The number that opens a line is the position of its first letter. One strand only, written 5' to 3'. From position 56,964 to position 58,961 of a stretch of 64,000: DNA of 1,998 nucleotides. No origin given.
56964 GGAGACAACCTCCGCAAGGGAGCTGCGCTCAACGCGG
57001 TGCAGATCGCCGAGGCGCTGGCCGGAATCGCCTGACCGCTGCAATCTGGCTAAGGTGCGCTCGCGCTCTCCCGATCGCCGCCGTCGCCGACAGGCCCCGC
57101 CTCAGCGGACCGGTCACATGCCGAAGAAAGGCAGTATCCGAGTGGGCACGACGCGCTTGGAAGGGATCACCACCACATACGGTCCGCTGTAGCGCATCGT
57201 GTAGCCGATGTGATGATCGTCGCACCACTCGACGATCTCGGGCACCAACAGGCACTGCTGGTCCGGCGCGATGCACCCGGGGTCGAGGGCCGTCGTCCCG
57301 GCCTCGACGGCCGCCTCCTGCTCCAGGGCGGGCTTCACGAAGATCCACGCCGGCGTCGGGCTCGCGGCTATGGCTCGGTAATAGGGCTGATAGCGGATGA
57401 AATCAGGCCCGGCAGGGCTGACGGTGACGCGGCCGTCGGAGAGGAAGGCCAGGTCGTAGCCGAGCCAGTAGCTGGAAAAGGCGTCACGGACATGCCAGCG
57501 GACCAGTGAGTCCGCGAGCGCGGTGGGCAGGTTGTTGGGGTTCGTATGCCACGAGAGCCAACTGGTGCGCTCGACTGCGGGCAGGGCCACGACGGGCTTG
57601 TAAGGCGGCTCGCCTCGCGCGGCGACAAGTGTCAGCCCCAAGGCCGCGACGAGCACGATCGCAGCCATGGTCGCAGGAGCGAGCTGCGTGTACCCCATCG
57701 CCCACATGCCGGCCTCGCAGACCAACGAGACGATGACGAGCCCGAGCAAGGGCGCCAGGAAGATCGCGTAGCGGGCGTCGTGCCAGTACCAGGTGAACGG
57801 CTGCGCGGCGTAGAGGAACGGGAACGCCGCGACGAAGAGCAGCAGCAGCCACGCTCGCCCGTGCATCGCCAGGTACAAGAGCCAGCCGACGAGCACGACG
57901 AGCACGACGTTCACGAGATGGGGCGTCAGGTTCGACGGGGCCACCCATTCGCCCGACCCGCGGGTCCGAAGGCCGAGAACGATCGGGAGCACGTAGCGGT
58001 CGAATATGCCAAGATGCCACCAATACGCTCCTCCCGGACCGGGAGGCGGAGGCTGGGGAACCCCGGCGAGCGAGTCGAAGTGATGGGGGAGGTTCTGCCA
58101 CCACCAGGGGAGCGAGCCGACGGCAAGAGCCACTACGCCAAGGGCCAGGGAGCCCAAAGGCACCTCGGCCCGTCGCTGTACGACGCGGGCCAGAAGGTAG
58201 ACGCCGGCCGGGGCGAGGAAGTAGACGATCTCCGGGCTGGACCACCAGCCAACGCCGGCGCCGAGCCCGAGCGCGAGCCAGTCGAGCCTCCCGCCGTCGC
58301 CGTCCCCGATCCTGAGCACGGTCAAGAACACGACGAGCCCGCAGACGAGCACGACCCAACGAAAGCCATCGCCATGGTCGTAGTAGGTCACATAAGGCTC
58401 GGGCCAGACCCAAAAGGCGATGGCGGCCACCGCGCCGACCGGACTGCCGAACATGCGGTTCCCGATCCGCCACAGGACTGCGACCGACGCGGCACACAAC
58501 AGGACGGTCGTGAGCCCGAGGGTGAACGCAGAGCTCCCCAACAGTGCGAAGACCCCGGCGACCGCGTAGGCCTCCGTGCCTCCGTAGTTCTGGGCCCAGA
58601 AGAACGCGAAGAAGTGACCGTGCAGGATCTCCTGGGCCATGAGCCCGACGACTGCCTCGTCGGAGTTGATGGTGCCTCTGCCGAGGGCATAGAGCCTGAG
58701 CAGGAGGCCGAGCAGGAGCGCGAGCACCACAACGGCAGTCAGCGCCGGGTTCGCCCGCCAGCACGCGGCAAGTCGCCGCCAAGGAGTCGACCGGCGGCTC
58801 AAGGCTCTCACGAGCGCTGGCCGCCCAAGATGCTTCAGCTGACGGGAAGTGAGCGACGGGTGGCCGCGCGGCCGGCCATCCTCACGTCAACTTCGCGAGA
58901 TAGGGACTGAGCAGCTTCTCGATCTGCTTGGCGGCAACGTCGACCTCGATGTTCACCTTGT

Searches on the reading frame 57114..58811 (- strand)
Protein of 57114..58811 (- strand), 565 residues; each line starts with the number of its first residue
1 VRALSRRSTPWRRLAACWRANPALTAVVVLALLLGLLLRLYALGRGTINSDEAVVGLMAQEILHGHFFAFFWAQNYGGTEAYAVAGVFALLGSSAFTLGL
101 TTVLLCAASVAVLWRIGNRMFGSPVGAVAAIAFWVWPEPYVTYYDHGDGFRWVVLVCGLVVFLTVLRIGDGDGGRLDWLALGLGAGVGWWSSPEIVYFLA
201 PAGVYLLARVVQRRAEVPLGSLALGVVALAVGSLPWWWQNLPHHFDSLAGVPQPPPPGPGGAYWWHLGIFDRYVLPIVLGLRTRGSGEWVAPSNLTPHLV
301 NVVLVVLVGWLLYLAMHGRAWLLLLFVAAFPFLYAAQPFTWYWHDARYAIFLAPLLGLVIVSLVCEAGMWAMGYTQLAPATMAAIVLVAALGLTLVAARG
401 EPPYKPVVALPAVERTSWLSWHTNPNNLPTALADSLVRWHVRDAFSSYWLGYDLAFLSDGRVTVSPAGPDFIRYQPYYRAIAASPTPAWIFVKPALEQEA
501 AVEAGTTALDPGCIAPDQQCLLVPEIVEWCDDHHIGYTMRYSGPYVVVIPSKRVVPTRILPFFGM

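Call 41: search_protein_families(library=pfam, proteins=[window:57114-58811:-], max_evalue=0.00001)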
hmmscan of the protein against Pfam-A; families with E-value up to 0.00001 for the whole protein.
window:57114-58811:- (565 aa): 1 family
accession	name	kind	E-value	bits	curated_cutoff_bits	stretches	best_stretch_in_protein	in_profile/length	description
PF13231.12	PMT_2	-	1.2e-10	42.3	26.1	1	81-238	7-160/160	Dolichyl-phosphate-mannose-protein mannosyltransferase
